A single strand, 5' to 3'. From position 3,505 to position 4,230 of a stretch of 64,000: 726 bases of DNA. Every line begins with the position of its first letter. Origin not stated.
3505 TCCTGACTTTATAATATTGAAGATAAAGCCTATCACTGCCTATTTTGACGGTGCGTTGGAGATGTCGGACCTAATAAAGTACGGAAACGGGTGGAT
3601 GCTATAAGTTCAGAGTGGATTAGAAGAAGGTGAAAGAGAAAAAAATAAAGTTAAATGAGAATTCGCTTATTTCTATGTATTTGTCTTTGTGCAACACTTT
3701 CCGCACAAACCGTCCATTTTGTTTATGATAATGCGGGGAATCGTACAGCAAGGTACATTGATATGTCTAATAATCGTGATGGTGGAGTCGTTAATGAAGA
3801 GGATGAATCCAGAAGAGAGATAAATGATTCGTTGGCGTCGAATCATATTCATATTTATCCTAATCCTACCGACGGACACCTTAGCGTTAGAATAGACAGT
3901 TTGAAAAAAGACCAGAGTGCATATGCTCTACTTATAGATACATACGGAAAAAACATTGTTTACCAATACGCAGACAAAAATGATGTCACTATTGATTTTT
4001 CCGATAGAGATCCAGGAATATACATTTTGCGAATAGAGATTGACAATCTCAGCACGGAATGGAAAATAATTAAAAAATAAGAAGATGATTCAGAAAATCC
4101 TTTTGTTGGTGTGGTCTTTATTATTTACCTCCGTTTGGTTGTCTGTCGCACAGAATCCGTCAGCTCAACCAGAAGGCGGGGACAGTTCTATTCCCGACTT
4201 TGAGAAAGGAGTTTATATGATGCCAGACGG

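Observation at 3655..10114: Mini T9SS-CTD protein carrying one YD repeat, tightly coupled to a Sec-signal SpvB/FG-GAP/RHS toxin: candidate T9SS-linked Rhs export module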

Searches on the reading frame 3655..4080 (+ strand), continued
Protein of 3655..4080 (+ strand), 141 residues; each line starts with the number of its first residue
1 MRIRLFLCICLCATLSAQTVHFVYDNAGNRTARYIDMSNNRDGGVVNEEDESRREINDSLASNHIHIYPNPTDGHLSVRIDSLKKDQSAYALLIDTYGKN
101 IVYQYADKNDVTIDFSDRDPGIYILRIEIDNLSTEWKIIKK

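Call 38: search_protein_families(library=pfam, proteins=[L013:8426-9892:+, L009:8630-9982:+, L020:6529-7935:+, L050:6333-8300:+, L041:6852-8426:+, L004:10480-11500:+, L017:8399-8800:+], max_evalue=0.05)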
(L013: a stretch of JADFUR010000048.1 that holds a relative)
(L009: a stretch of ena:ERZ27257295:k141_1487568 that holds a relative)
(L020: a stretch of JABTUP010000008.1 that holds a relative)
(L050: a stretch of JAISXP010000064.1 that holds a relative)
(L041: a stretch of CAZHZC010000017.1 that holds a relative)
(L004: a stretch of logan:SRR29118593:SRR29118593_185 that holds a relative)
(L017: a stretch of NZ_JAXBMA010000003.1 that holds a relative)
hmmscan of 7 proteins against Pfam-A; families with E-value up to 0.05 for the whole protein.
L013:8426-9892:+ (489 aa): 1 family
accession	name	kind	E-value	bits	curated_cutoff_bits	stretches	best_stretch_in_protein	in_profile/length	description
PF00932.25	LTD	-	4.5e-15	56.4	34.3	1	30-137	4-107/109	Lamin Tail Domain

L009:8630-9982:+ (451 aa): 0 families

L020:6529-7935:+ (469 aa): 2 families
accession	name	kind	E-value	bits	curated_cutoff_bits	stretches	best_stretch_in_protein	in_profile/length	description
PF11504.14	Colicin_Ia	-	0.011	16.3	25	0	118-152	22-56/72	Colicin Ia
PF04519.19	Bactofilin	-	0.014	16.1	27.9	0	39-112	15-83/98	Polymer-forming cytoskeletal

L050:6333-8300:+ (656 aa): 10 families
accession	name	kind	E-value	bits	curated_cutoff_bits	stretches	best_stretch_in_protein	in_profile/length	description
PF04151.21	PPC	-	7.5e-16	59.2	25.9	4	280-345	4-65/70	Bacterial pre-peptidase C-terminal domain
PF18962.6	Por_Secre_tail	-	2e-10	41.3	27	1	582-654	1-74/75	Secretion system C-terminal sorting domain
PF12247.13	MKT1_N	-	3.5e-08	34.1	27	0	198-241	3-46/90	Temperature dependent protein affecting M2 dsRNA replication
PF02743.24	dCache_1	-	0.0011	19.1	45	0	168-228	165-225/240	Cache domain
PF13970.12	DUF4221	-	0.0013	18.8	23.4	0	143-181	267-305/311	Domain of unknown function (DUF4221)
PF23759.1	GBD_T9SS_assoc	-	0.002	18.8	27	0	260-306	27-72/116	Galactose binding domain-like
PF23623.1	GBD_IRG7_N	-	0.0059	17.2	27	0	435-494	38-92/95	IRG7 N-terminal galactose binding domain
PF01273.31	LBP_BPI_CETP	-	0.016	15.4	28.8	0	420-447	111-138/168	LBP / BPI / CETP family, N-terminal domain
PF25115.1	Agd3_CE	-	0.016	14.7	27.6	0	197-236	33-72/366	Agd3 deacetylase domain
PF05801.16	VP2_lagovir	-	0.029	14.9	25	0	372-405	50-83/113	Lagovirus minor capsid protein VP2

L041:6852-8426:+ (525 aa): 3 families
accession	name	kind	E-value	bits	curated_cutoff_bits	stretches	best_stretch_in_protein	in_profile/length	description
PF18962.6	Por_Secre_tail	-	5.9e-13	49.4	27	1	451-518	1-69/75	Secretion system C-terminal sorting domain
PF07602.17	DUF1565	-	9.3e-07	28.9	20.3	1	73-114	1-42/257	Protein of unknown function (DUF1565)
PF17161.10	DUF5123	-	0.00012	23.6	35.1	1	242-350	4-111/113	Domain of unknown function (DUF5123)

L004:10480-11500:+ (340 aa): 2 families
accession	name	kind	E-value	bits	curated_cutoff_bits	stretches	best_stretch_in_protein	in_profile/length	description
PF04151.21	PPC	-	8e-06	27.1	25.9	1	197-263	4-66/70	Bacterial pre-peptidase C-terminal domain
PF23623.1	GBD_IRG7_N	-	0.015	15.9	27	0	221-274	39-87/95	IRG7 N-terminal galactose binding domain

L017:8399-8800:+ (134 aa): 1 family
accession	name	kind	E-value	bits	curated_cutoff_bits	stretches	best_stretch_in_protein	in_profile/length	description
PF03534.18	SpvB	-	0.022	14.4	22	1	103-134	4-35/287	Salmonella virulence plasmid 65kDa B protein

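Call 47: predict_structure(alignment_id=A1)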
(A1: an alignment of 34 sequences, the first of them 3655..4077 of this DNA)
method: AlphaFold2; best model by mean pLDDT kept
length: 141 residues; sequences in the alignment: 34
mean_pLDDT: 77.5   pTM: 0.57
mean pLDDT of the five models: 77.5, 76.4, 72.3, 72.1, 70.4
residues with pLDDT >= 90: 39; 70-90: 69; 50-70: 18; < 50: 15
segments of 3 or more residues with pLDDT < 50: 38-52
pLDDT, mean of each block of 10 residues (from residue 1): 75 69 74 57 35 69 84 83 88 92 87 91 92 89 81
secondary structure, 60 per line:
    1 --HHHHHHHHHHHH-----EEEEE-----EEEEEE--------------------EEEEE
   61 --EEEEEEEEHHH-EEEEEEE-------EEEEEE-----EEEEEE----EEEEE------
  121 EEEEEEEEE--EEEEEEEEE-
elements in order: H3-14 E20-24 E30-35 E56-60 E63-70 E75-81 E89-94 E100-105 E110-114 E121-129 E132-140

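Call 50: fold_search(model_id=the predicted structure, library=pdb)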
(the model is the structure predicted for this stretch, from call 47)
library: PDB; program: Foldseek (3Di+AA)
matches with E <= 10: 1350; with E <= 0.001: 1
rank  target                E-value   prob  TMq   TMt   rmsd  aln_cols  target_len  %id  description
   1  8glk_D                2.3e-04  1.00  0.44  0.77   2.8        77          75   30  The Type 9 Secretion System dGldL peak II, NucA substrate bound complex (released 2024-01-31)
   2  3sd2                  2.8e-03  1.00  0.44  0.69   8.2       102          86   14  Crystal structure of a putative member of duf3244 protein family (BT_3571) from Bacteroides thetaiotaomicron vpi-5482 at (released 2011-06-29)
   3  3s5l_G                5.1e-03  1.00  0.30  0.25   4.4        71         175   15  Crystal structure of CD4 mutant bound to HLA-DR1 (released 2011-09-21)
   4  3s4s_H                5.7e-03  1.00  0.32  0.27   3.9        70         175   16  Crystal structure of CD4 mutant bound to HLA-DR1 (released 2011-09-21)
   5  6tyb_C                5.7e-03  1.00  0.32  0.28  12.1        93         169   15  Isolation and Structure of an Antibody that Fully Neutralizes Isolate SIVmac239 Reveals Functional Similarity of SIV a (released 2019-10-02)
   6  4qqv_B                5.7e-03  0.99  0.37  0.16  19.8       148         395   14  Extracellular domains of mouse IL-3 beta receptor (released 2014-09-03)
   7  8qb1_A                6.0e-03  1.00  0.47  0.71   2.4        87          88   13  C-terminal domain of mirolase from Tannerella forsythia (released 2024-02-28)
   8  6mvg_A                6.3e-03  1.00  0.37  0.10   9.7       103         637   12  Crystal structure of FMN-binding beta-glucuronidase from Ruminococcus gnavus (released 2019-01-30)
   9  7ptp_A                7.0e-03  1.00  0.45  0.10   5.6       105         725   14  In-situ structure of pentameric S-layer protein (released 2021-12-15)
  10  3d33_A                7.8e-03  1.00  0.49  0.70   3.2        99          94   13  Crystal structure of a duf3244 family protein with an immunoglobulin-like beta-sandwich fold (bvu_0276) from bacteroid (released 2008-05-27)
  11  4qqv_A                8.6e-03  0.99  0.36  0.15  19.9       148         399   14  Extracellular domains of mouse IL-3 beta receptor (released 2014-09-03)
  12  4p9h_C                9.6e-03  1.00  0.33  0.29  10.9        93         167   15  Crystal structure of 8ANC195 Fab in complex with gp120 of 93TH057 HIV-1 and soluble CD4 D1D2 (released 2014-05-21)
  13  6mvg_B                1.0e-02  1.00  0.40  0.10   9.4       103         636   11  Crystal structure of FMN-binding beta-glucuronidase from Ruminococcus gnavus (released 2019-01-30)
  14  8ges_B                1.0e-02  1.00  0.36  0.09  10.0       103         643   11  R. hominis 2 beta-glucuronidase bound to UNC10201652-glucuronide (released 2024-02-14)
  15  2qad_F                1.1e-02  1.00  0.36  0.30   3.6        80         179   15  Structure of tyrosine-sulfated 412d antibody complexed with HIV-1 YU2 gp120 and CD4 (released 2007-09-25)
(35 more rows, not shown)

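Call 55: search_protein_families(library=ncbifam, proteins=[L013:8426-9892:+, L009:8630-9982:+, L020:6529-7935:+, L049:6405-7979:+, L053:5372-7828:+, L014:6661-7932:+], max_evalue=0.01)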
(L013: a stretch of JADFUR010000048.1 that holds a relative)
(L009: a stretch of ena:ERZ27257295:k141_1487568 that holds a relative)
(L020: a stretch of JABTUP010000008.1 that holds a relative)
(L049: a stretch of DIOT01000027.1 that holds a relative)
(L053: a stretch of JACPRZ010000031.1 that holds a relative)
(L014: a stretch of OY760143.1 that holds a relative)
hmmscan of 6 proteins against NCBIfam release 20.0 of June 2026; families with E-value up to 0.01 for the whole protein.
L013:8426-9892:+ (489 aa): 2 families
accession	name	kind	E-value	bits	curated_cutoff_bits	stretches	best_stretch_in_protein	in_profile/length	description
NF033680.1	exonuc_ExeM-GG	exception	1.5e-27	96.1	1300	1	13-218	5-211/884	extracellular exonuclease ExeM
NF045995.1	MAG0865_DivIVA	hypoth_equivalog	0.0021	18.2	55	1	448-489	18-55/69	MAG0865 family DivIVA-related protein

L009:8630-9982:+ (451 aa): 0 families

L020:6529-7935:+ (469 aa): 1 family
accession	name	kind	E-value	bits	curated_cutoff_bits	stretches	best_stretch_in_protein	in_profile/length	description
NF004015.0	PRK05477.1-5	equivalog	0.00045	19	628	0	379-423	271-316/488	Asp-tRNA(Asn)/Glu-tRNA(Gln) amidotransferase subunit GatB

L049:6405-7979:+ (525 aa): 0 families

L053:5372-7828:+ (819 aa): 0 families

L014:6661-7932:+ (424 aa): 0 families

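Call 56: search_solved_structures(query=L009:8630-9982:+, max_evalue=1)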
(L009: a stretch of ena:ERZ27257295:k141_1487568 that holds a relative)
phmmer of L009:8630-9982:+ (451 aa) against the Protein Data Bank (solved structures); distinct sequences matched with E-value up to 1: 2.
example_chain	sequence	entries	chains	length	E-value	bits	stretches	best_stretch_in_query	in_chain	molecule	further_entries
8ojn_C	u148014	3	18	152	0.029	16.8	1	326-371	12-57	Cell wall surface anchor family protein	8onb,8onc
44ab_P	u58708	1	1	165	0.65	12.4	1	2-143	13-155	2C12 Heavy chain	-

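Call 60: find_related_loci(query=A3, collection=metagenome_contigs, flank=4000)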
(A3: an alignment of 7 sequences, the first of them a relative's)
Query A3 (250 aa) in metagenome_contigs; peptide patterns used: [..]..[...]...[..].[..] (x = any residue, [..] = any of these).
194 stretches matched a pattern; 177 encode a relative of the query (tblastn E <= 1e-3); the best 80 are kept; 80 distinct loci.
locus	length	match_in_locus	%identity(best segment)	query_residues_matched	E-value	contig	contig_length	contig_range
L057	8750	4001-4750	100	1-250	4e-169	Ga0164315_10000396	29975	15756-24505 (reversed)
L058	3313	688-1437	68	1-250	3e-114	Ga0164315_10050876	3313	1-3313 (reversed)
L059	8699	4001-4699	55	4-239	6e-76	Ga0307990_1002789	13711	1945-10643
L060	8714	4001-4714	41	1-242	7e-53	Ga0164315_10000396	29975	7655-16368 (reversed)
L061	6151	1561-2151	46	24-219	4e-47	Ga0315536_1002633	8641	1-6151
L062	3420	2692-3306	43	36-238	1e-45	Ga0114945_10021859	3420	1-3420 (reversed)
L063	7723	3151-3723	46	30-218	1e-45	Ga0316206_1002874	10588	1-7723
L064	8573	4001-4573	46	31-219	4e-45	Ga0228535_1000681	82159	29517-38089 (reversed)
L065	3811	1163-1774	41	31-220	5e-45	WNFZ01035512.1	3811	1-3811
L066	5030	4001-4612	42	31-220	6e-45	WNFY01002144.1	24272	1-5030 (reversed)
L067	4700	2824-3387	44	36-219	2e-44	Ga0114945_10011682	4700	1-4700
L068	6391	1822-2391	42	29-219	4e-44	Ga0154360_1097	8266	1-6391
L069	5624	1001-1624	41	31-219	4e-43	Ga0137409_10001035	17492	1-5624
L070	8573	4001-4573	44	31-219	3e-43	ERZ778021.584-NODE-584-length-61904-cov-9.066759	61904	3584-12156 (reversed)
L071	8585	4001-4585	43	27-219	1e-42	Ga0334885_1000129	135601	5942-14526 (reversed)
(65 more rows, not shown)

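Call 67: search_protein_representatives(alignment_id=A1)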
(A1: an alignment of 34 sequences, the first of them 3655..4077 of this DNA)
Query: 34 sequences, 141 profile positions. Proteins with E-value up to 0.001 (for the whole library): 177962; up to 1e-10: 5572; up to 1e-30: 440. The best 150 are listed.
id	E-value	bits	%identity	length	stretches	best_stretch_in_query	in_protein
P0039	8.3e-46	171.6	-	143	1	4-141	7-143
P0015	2.8e-44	166.6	-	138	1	1-141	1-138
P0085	2.6e-42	160.2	-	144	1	1-141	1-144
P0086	9.2e-42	158.5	-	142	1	1-141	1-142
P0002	2.3e-41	157.2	-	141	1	5-141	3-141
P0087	3.1e-41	156.8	-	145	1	1-141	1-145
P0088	3.5e-41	156.6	-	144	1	4-141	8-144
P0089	2.2e-40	154.0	-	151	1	1-141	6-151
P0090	3.0e-40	153.6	-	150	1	4-141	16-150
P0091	3.9e-40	153.2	-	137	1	1-141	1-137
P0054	5.1e-40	152.8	-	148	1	1-141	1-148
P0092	5.3e-40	152.8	-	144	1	1-141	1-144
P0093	5.3e-40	152.8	-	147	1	3-141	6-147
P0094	1.3e-39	151.5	-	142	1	4-141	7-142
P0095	1.3e-39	151.4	-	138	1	1-141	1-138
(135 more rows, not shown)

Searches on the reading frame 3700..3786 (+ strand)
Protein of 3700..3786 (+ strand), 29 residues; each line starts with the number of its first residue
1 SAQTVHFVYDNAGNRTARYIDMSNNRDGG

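Call 42: search_protein_families(library=pfam, proteins=[window:3700-3786:+], max_evalue=10)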
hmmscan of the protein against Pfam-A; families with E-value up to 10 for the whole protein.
seq(29 aa): 0 families

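Call 43: search_protein_families(library=ncbifam, proteins=[window:3700-3786:+], max_evalue=10)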
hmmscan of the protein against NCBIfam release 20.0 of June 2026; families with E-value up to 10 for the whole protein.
seq(29 aa): 0 families
